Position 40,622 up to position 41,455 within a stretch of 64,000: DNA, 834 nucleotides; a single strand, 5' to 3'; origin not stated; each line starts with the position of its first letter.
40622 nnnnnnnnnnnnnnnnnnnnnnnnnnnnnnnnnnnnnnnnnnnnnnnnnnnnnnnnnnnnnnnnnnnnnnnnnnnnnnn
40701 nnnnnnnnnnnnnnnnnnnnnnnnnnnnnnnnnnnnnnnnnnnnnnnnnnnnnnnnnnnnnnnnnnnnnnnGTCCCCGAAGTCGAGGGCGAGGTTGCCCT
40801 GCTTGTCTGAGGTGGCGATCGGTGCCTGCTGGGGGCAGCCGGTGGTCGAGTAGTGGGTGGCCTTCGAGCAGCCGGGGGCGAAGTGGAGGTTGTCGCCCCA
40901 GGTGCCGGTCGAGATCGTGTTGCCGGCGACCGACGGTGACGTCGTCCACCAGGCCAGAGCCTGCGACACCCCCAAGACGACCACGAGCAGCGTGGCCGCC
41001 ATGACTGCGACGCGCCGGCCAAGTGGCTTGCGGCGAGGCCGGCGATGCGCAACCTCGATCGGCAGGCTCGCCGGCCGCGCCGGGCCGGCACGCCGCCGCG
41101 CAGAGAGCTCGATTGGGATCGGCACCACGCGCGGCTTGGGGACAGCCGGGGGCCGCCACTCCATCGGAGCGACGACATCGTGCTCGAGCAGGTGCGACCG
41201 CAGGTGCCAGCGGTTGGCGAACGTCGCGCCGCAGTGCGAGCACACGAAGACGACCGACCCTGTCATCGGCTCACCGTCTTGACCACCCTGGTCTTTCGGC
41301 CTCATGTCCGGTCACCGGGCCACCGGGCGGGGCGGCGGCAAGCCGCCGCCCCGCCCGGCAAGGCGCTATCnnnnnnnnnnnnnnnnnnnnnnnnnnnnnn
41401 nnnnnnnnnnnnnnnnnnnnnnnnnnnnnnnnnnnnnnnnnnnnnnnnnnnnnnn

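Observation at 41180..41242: Textbook eukaryote-type C2H2 zinc finger at the cytoplasmic N-terminus of a bacterial surface repeat protein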

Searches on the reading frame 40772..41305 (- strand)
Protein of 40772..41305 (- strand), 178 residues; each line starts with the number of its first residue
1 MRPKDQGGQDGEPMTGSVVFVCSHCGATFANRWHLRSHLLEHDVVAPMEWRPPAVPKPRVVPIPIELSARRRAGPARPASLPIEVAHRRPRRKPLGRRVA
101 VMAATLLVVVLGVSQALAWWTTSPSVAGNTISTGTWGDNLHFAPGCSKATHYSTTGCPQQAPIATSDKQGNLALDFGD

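Call 13: find_homologous_proteins(query=window:40772-41305:-, max_evalue=0.01)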
Query seq(178 aa) (178 aa): 1 proteins with E <= 0.01 among 320 candidates.
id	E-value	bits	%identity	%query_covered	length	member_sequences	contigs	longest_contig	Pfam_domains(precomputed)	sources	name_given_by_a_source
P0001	2.5e-50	189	60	87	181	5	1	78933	-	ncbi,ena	-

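Call 15: find_encoding_contigs(protein=P0001, flank=10000, max_places=6)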
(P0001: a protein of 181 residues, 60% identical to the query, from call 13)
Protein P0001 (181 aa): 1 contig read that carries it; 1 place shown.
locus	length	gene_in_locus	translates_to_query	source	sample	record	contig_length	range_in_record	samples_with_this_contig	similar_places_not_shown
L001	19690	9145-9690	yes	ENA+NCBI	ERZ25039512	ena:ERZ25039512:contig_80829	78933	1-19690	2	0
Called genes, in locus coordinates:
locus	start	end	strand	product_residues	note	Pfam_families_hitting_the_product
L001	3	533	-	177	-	?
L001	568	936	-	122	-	-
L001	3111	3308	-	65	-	-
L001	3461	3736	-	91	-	PF14257:DUF4349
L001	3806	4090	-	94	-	-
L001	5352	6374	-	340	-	PF01548:DEDD_Tnp_IS110, PF02371:Transposase_20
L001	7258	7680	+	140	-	PF13524:Glyco_trans_1_2 (weak)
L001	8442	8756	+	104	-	-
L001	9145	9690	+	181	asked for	-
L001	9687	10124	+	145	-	-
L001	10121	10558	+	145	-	-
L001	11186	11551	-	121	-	-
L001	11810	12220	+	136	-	PF20393:Pro_CA_2 (weak)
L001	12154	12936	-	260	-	PF00587:tRNA-synt_2b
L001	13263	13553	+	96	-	-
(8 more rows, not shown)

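Call 26: search_protein_representatives(alignment_id=A2)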
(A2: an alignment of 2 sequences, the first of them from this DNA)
Query: 2 sequences, 174 profile positions. Proteins with E-value up to 0.001 (for the whole library): 210; up to 1e-10: 26; up to 1e-30: 8. The best 150 are listed.
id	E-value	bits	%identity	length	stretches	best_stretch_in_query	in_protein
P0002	1.7e-96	337.2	-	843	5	4-174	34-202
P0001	6.1e-90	315.8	-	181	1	3-174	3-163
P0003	1.3e-84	298.5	-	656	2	18-173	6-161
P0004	9.9e-66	237.0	-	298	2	16-173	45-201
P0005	5.7e-61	221.5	-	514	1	18-173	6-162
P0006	1.8e-56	206.8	-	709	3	15-174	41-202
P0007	2.2e-34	135.0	-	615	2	16-171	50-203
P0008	4.6e-34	133.9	-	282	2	13-158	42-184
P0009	1.9e-27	112.4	-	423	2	132-174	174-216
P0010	7.0e-21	91.0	-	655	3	75-174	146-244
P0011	4.6e-20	88.3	-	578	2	18-174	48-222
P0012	5.3e-19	84.8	-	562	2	17-174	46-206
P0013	1.1e-18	83.9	-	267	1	17-174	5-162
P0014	4.7e-17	78.5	-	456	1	88-174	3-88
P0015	1.0e-16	77.4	-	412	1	97-174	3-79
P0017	5.8e-15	71.7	-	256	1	15-74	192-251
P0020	2.0e-12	63.5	-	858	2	18-80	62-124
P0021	4.8e-12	62.2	-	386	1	101-166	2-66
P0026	9.7e-11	58.0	-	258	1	13-74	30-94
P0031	9.0e-10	54.8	-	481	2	86-174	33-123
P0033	1.9e-08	50.5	-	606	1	95-174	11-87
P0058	7.6e-07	45.3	-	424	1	97-173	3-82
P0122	8.7e-05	38.6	-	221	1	14-112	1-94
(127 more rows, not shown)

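Call 28: predict_structure(alignment_id=A2)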
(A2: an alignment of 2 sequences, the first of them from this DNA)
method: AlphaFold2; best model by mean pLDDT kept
length: 174 residues; sequences in the alignment: 2
mean_pLDDT: 56.9   pTM: 0.24
mean pLDDT of the five models: 56.9, 53.3, 51.6, 50.0, 49.4
residues with pLDDT >= 90: 2; 70-90: 46; 50-70: 44; < 50: 82
segments of 3 or more residues with pLDDT < 50: 1-14, 67-71, 75-78, 84-88, 123-167, 170-174
pLDDT, mean of each block of 10 residues (from residue 1): 35 57 85 84 69 55 51 49 50 73 89 72 43 36 40 38 46 45
secondary structure, 60 per line:
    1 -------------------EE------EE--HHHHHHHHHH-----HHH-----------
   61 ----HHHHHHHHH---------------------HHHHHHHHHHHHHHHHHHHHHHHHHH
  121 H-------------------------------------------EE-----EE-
elements in order: H32-41 H65-73 H95-121

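Call 44: search_protein_families(library=pfam, proteins=[P0002, P0020, P0026, P0122, P0017, P0010, P0007, P0013], max_evalue=0.01)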
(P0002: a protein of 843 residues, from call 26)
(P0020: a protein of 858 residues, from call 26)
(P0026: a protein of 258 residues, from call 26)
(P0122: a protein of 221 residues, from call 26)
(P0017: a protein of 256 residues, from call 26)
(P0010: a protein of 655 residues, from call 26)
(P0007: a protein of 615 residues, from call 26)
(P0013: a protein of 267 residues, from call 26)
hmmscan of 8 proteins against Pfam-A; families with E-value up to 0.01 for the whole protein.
P0002 (843 aa): 15 families
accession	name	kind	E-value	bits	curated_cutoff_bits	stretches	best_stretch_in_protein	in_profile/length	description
PF22680.2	Glyco_hydro_123_N_2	-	2.2e-19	70.1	27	3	401-432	110-141/142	Glycoside hydrolase 123 N-terminal domain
PF10633.15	NPCBM_assoc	-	3.3e-08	34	24.4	0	684-719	41-76/78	NPCBM-associated, NEW3 domain of alpha-galactosidase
PF06030.18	WxLIP_PGBD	-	3.8e-08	33.8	27.3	0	546-576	89-119/121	WxL Interacting Protein, peptidoglycan binding domain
PF00096.32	zf-C2H2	-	6.6e-08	33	25.2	1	8-30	1-23/23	Zinc finger, C2H2 type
PF13894.12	zf-C2H2_4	-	7.5e-08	32.9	27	1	49-71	1-23/24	C2H2-type zinc finger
PF13944.12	Calycin_like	-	1.6e-07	32.1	30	0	710-739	3-32/124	Calycin-like beta-barrel domain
PF15418.12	DUF4625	-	2.7e-05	24.9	27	0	549-585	87-123/131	Domain of unknown function (DUF4625)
PF12019.13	GspH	-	0.00036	21.4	21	0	337-392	37-92/108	Type II transport protein GspH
PF14352.11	DUF4402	-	0.001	20.1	25.2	0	625-720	24-127/129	Domain of unknown function (DUF4402)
PF21841.1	DUF6900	-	0.0017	18.6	24.1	0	623-639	16-32/52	Family of unknown function (DUF6900)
PF23619.1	Ig_VWA7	-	0.0022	18.6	27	0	546-594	53-98/104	VWA7 Ig-like domain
PF13912.12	zf-C2H2_6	-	0.0038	17.6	25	0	8-31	2-25/27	C2H2-type zinc finger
PF19543.5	GH123_N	-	0.0043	15.4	22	0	555-594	268-306/969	Glycoside hydrolase 123, N-terminal domain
PF13248.11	Zn_ribbon_3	-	0.0046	16.8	27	0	7-20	2-14/26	zinc-ribbon domain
PF08427.15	ARMH3_C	-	0.0098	16.1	27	0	338-364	86-112/231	Armadillo-like helical domain-containing protein 3, C-terminal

P0020 (858 aa): 5 families
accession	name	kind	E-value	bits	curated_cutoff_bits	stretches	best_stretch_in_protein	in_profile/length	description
PF13894.12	zf-C2H2_4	-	6.7e-09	36.1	27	1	64-86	1-23/24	C2H2-type zinc finger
PF00096.32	zf-C2H2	-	5.4e-08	33.3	25.2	1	64-86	1-23/23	Zinc finger, C2H2 type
PF24441.1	DUF7560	-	0.00073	19.6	27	0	61-87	3-29/44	Family of unknown function (DUF7560)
PF16278.11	zf-C2HE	-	0.0039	18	30.1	0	18-39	38-59/63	C2HE / C2H2 / C2HC zinc-binding finger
PF12874.13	zf-met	-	0.0083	16.9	21.2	0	18-37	1-20/25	Zinc-finger of C2H2 type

P0026 (258 aa): 2 families
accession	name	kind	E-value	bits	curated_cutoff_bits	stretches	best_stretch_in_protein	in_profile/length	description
PF00096.32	zf-C2H2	-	0.00081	20.2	25.2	1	37-59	1-23/23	Zinc finger, C2H2 type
PF13894.12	zf-C2H2_4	-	0.0012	19.8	27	1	37-59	1-23/24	C2H2-type zinc finger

P0122 (221 aa): 3 families
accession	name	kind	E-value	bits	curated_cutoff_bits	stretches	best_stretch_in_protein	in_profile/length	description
PF07760.16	DUF1616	-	3.8e-05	23.4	31.6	1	77-191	154-269/307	Protein of unknown function (DUF1616)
PF13894.12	zf-C2H2_4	-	0.00063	20.7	27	1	7-29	1-23/24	C2H2-type zinc finger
PF13912.12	zf-C2H2_6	-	0.00088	19.7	25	1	7-29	2-24/27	C2H2-type zinc finger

P0017 (256 aa): 2 families
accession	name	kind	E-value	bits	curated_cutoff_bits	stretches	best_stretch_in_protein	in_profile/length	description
PF17248.7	DUF5317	-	1.2e-26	93.9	25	1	28-169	2-150/151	Family of unknown function (DUF5317)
PF13894.12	zf-C2H2_4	-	0.0025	18.8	27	1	198-219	2-23/24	C2H2-type zinc finger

P0010 (655 aa): 6 families
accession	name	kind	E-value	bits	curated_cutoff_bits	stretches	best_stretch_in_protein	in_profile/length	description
PF13894.12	zf-C2H2_4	-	1.4e-10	41.4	27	2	8-30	1-23/24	C2H2-type zinc finger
PF00096.32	zf-C2H2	-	3.7e-09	37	25.2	1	8-30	1-23/23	Zinc finger, C2H2 type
PF13912.12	zf-C2H2_6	-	7.2e-07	29.5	25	1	8-32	2-26/27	C2H2-type zinc finger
PF16622.11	zf-C2H2_11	-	2.4e-06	27.5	27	0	7-27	4-24/29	zinc-finger C2H2-type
PF10633.15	NPCBM_assoc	-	0.00067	20.2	24.4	0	528-557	41-70/78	NPCBM-associated, NEW3 domain of alpha-galactosidase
PF23107.1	Zf-C2H2_ZNF451_C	-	0.0091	17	30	0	6-33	1-28/59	Two consecutive Zinc fingers C2H2 type, ZNF451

P0007 (615 aa): 4 families
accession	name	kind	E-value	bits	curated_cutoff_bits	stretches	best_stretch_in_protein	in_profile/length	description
PF13894.12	zf-C2H2_4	-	2.7e-07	31.2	27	1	8-31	1-24/24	C2H2-type zinc finger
PF00096.32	zf-C2H2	-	6.4e-06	26.8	25.2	0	54-73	1-20/23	Zinc finger, C2H2 type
PF13912.12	zf-C2H2_6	-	2e-05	24.9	25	1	7-32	1-26/27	C2H2-type zinc finger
PF23225.1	zf-C2H2_7th_ZNF462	-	0.00016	21.8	27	1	7-34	4-31/42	Zinc finger protein 462, seventh C2H2 zinc finger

P0013 (267 aa): 3 families
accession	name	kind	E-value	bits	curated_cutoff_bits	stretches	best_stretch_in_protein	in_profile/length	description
PF13894.12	zf-C2H2_4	-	5.8e-05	23.9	27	1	8-31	1-24/24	C2H2-type zinc finger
PF00096.32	zf-C2H2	-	0.0017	19.1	25.2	1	8-30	1-23/23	Zinc finger, C2H2 type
PF22680.2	Glyco_hydro_123_N_2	-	0.0024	18.2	27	1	216-247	110-141/142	Glycoside hydrolase 123 N-terminal domain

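Call 55: find_encoding_contigs(protein=P0015, flank=4000, max_places=3)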
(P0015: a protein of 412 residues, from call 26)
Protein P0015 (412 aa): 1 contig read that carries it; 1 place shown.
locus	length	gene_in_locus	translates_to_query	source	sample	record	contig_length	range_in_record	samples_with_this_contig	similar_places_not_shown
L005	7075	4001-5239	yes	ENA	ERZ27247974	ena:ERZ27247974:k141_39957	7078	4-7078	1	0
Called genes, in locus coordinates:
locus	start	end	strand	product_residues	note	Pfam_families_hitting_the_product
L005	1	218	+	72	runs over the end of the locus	?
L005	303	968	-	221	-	PF01066:CDP-OH_P_transf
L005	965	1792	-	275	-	PF00483:NTP_transferase, PF12804:NTP_transf_3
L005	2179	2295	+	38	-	-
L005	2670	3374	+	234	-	-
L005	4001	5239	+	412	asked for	-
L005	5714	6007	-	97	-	-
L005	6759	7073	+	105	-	?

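Call 56: find_encoding_contigs(protein=P0004, flank=10000, max_places=3)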
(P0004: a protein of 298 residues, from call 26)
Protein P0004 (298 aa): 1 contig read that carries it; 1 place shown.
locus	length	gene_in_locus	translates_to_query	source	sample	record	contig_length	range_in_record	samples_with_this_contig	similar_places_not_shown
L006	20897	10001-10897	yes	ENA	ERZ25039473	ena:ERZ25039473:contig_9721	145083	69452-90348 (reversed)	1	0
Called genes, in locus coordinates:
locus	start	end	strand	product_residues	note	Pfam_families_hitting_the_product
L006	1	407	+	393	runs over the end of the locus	PF13439:Glyco_transf_4, PF13579:Glyco_trans_4_4, PF20706:GT4-conflict, PF00534:Glycos_transf_1, PF13692:Glyco_trans_1_4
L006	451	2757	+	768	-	PF09971:DUF2206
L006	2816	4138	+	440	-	PF13440:Polysacc_synt_3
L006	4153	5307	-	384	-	PF00150:Cellulase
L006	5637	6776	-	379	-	-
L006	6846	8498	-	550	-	PF00150:Cellulase, PF01229:Glyco_hydro_39 (weak)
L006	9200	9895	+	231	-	-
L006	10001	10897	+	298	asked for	PF00096:zf-C2H2 (faint), PF13894:zf-C2H2_4 (faint)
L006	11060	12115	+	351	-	-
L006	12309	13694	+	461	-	PF13506:Glyco_transf_21, PF00535:Glycos_transf_2, PF13641:Glyco_tranf_2_3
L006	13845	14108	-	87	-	-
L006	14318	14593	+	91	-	-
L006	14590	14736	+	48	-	-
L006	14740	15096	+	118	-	PF00535:Glycos_transf_2, PF13641:Glyco_tranf_2_3 (weak)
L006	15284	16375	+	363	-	-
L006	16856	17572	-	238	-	-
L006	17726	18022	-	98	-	-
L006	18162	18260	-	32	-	-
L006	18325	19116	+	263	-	-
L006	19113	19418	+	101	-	-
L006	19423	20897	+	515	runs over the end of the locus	PF01943:Polysacc_synt, PF13440:Polysacc_synt_3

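Call 67: fold_search(model_id=the predicted structure, library=pdb)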
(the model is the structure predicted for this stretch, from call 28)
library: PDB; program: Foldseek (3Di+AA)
matches with E <= 10: 249; with E <= 0.001: 0
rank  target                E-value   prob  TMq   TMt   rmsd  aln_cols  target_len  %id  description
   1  2emf_MODEL_1_A        1.8e-01  0.89  0.17  0.58   5.7        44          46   30  Solution structure of the C2H2 type zinc finger (region 379-411) of human Zinc finger protein 484 (released 2007-10-02)
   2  1tf3_MODEL_1_A        3.4e-01  0.80  0.15  0.26   2.6        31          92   32  TFIIIA FINGER 1-3 BOUND TO DNA, NMR, 22 STRUCTURES (released 1997-09-17)
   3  2epc_MODEL_1_A        4.2e-01  0.66  0.15  0.58   6.4        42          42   24  Solution structure of Zinc finger domain 7 in Zinc finger protein 32 (released 2007-10-02)
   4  2dlq_MODEL_1_A        4.5e-01  0.91  0.16  0.23   2.2        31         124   42  Solution structure of the tandem four zf-C2H2 domain repeats of murine GLI-Kruppel family member HKR3 (released 2006-10-20)
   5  2els_MODEL_1_A        4.5e-01  0.89  0.17  0.72   2.0        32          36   28  Solution structure of the 2nd C2H2 zinc finger of human Zinc finger protein 406 (released 2008-04-01)
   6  2ytp_MODEL_1_A        4.8e-01  0.66  0.17  0.58   9.4        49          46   31  Solution structure of the C2H2 type zinc finger (region 687-719) of human Zinc finger protein 484 (released 2007-10-09)
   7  2emi_MODEL_1_A        5.5e-01  0.51  0.16  0.52   8.7        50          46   28  Solution structure of the C2H2 type zinc finger (region 547-579) of human Zinc finger protein 484 (released 2007-10-02)
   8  2emb_MODEL_1_A        5.5e-01  0.44  0.15  0.54   7.8        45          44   29  Solution structure of the C2H2 type zinc finger (region 342-372) of human Zinc finger protein 473 (released 2007-10-02)
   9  2eq0_MODEL_1_A        5.9e-01  0.63  0.20  0.60   4.5        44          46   32  Solution structure of the 8th C2H2 type zinc finger domain of Zinc finger protein 347 (released 2007-10-02)
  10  8e3d_B                6.4e-01  0.63  0.17  0.25   5.8        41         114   29  ZBTB7A Zinc Finger Domain Bound to DNA Duplex Containing CAST sequence (#11) (released 2023-02-08)
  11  5yj3_C                6.8e-01  0.69  0.14  0.34   7.3        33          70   39  Crystal structure of TZAP and telomeric DNA complex (released 2017-12-06)
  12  2emg_MODEL_1_A        6.8e-01  0.07  0.14  0.17   9.1        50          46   30  Solution structure of the C2H2 type zinc finger (region 463-495) of human Zinc finger protein 484 (released 2007-10-02)
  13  8e3e_F                7.3e-01  0.72  0.16  0.23   2.9        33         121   36  ZBTB7A Zinc Finger Domain Bound to DNA Duplex Containing CAST sequence (#10) (released 2023-02-08)
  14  2d9h_MODEL_1_A        7.9e-01  0.35  0.15  0.32   7.2        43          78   23  Solution structure of the forth and fifth zf-C2H2 domains of zinc finger protein 692 (released 2006-06-09)
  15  2lvh_MODEL_1_A        8.5e-01  0.77  0.16  0.56   2.1        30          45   37  Solution structure of the zinc finger AFV1p06 protein from the hyperthermophilic archaeal virus AFV1 (released 2013-01-30)
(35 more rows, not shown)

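Call 71: search_protein_families(library=ncbifam, proteins=[P0033, P0031, P0058], max_evalue=10)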
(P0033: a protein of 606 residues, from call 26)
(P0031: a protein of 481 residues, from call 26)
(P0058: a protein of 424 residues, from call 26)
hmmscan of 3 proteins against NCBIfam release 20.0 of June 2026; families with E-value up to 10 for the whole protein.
P0033 (606 aa): 2 families
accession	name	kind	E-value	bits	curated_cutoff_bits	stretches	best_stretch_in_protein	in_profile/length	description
NF047446.1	barrel_OmpL47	domain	1.3e-34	118.4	40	3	303-363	4-65/68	OmpL47-type beta-barrel domain-containing protein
NF047441.1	Lepto_OmpL47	equivalog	7e-19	68.6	250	2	207-340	63-202/336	multi-beta-barrel domain surface protein OmpL47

P0031 (481 aa): 2 families
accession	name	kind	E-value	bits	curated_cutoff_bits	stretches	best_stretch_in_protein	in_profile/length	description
NF000535.3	MSCRAMM_SdrC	exception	0.044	11.8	1700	1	410-452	797-839/963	MSCRAMM family adhesin SdrC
NF012181.0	MSCRAMM_SdrD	exception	0.062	10.7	2500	1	410-451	1189-1284/1379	MSCRAMM family adhesin SdrD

P0058 (424 aa): 2 families
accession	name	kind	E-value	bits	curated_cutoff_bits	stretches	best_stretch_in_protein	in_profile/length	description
NF033186.1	internalin_K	exception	0.011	14.2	1100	2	350-405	484-540/604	class 1 internalin InlK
NF052345.1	S_layer_anammox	exception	4.5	4.4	1400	1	368-410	1277-1319/1596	Kustd1514 family S-layer glycoprotein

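Call 72: search_protein_families(library=pfam, proteins=[L006:5637-6776:-, L006:15284-16375:+, L006:16856-17572:-, L006:17726-18022:-, L006:18325-19116:+, L006:19113-19418:+], max_evalue=0.01)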
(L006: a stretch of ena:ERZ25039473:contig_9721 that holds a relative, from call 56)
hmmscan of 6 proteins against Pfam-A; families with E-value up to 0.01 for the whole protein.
L006:5637-6776:- (379 aa): 0 families

L006:15284-16375:+ (363 aa): 0 families

L006:16856-17572:- (238 aa): 0 families

L006:17726-18022:- (98 aa): 0 families

L006:18325-19116:+ (263 aa): 0 families

L006:19113-19418:+ (101 aa): 0 families

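Call 75: find_encoding_contigs(protein=P0020, flank=6000, max_places=2)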
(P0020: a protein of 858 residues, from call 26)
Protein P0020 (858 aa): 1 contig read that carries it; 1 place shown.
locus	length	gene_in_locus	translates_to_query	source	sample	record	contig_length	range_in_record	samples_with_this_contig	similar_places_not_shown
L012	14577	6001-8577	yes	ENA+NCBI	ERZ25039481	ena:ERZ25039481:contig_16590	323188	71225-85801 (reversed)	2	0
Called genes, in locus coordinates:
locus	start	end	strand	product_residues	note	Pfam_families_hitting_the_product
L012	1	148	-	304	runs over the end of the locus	PF03935:SKN1_KRE6_Sbg1 (faint), PF26113:GH16_XgeA, PF00722:Glyco_hydro_16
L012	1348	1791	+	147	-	-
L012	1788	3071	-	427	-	PF01943:Polysacc_synt (weak), PF13440:Polysacc_synt_3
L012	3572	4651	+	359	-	PF00535:Glycos_transf_2, PF13641:Glyco_tranf_2_3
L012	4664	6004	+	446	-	PF13641:Glyco_tranf_2_3, PF00535:Glycos_transf_2, PF10111:Glyco_tranf_2_2 (faint), PF13632:Glyco_trans_2_3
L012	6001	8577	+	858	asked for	PF00096:zf-C2H2 (faint), PF13894:zf-C2H2_4 (faint)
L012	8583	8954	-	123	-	PF00722:Glyco_hydro_16 (weak)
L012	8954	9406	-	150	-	-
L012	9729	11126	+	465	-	PF00535:Glycos_transf_2, PF13641:Glyco_tranf_2_3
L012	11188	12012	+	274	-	PF04464:Glyphos_transf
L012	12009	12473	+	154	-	PF04464:Glyphos_transf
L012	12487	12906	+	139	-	PF01467:CTP_transf_like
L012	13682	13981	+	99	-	-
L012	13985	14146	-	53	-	-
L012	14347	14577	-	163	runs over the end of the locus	PF13340:DUF4096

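Call 76: find_encoding_contigs(protein=P0122, flank=6000, max_places=2)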
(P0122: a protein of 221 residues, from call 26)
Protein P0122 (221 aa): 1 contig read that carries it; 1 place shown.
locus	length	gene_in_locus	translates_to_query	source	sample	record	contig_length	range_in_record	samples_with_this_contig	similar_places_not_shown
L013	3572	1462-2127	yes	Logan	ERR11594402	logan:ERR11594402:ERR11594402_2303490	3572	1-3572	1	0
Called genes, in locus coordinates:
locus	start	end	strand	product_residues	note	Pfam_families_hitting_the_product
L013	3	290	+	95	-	?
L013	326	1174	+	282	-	PF00535:Glycos_transf_2, PF10111:Glyco_tranf_2_2 (faint), PF13641:Glyco_tranf_2_3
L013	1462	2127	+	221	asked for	-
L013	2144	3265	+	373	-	PF13439:Glyco_transf_4, PF13579:Glyco_trans_4_4, PF20706:GT4-conflict, PF00534:Glycos_transf_1, PF13692:Glyco_trans_1_4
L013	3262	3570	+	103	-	?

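Call 77: find_encoding_contigs(protein=P0026, flank=6000, max_places=2)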
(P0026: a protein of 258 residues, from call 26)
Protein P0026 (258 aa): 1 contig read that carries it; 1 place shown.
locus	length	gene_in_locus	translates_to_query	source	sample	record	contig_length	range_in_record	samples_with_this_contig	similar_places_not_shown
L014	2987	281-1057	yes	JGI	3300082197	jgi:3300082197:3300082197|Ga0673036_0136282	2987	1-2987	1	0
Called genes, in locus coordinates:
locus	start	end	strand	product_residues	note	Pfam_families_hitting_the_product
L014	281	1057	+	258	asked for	-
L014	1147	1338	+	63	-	-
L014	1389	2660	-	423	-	PF00722:Glyco_hydro_16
